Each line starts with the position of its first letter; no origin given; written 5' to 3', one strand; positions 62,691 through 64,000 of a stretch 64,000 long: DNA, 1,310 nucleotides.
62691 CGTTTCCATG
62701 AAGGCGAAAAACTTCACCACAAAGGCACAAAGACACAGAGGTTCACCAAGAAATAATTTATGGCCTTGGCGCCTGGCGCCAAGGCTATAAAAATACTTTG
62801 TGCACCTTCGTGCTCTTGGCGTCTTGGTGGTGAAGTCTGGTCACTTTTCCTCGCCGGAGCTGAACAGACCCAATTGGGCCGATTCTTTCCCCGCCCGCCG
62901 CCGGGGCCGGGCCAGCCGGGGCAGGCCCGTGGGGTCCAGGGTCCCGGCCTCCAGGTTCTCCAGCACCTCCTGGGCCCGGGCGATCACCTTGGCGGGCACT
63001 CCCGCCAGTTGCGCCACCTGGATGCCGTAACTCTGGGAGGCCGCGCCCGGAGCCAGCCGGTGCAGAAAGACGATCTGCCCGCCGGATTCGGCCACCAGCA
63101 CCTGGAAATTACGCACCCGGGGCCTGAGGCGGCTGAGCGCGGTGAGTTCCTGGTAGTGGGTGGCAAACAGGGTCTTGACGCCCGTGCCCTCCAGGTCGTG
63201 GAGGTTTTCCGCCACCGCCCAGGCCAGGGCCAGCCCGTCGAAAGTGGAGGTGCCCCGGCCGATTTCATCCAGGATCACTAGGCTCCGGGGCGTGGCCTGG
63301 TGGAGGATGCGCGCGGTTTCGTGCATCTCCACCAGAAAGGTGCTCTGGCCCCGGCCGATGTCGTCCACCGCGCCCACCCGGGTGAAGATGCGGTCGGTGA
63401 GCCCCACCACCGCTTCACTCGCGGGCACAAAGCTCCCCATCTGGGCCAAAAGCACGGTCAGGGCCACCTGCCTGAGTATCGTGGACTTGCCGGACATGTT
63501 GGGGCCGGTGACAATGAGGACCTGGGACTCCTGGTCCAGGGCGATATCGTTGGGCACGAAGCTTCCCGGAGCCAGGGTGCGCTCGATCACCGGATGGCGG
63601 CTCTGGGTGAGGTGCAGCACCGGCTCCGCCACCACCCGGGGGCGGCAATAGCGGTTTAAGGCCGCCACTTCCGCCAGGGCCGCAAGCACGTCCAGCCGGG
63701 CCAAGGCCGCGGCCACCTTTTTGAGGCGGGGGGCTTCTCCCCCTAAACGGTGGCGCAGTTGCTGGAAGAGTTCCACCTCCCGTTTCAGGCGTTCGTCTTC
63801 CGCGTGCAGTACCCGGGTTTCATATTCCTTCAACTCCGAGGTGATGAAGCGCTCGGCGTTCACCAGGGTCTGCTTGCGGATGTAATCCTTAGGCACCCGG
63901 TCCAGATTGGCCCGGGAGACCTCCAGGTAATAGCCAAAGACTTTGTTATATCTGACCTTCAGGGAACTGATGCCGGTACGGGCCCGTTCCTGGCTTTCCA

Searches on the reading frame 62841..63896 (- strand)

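Call 89: search_protein_families(library=pfam, proteins=[window:62841-63896:-], max_evalue=0.00001)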
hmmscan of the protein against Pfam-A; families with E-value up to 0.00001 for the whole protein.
window:62841-63896:- (351 aa): 3 families
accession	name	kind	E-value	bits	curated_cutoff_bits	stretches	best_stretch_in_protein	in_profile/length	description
PF00488.27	MutS_V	-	3.9e-80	268.7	30.2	1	127-316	1-188/188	MutS domain V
PF05190.23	MutS_IV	-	1.9e-07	31.7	22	1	2-35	59-92/92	MutS family domain IV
PF05192.23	MutS_III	-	7.1e-06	26.9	34.1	0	27-75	154-194/194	MutS domain III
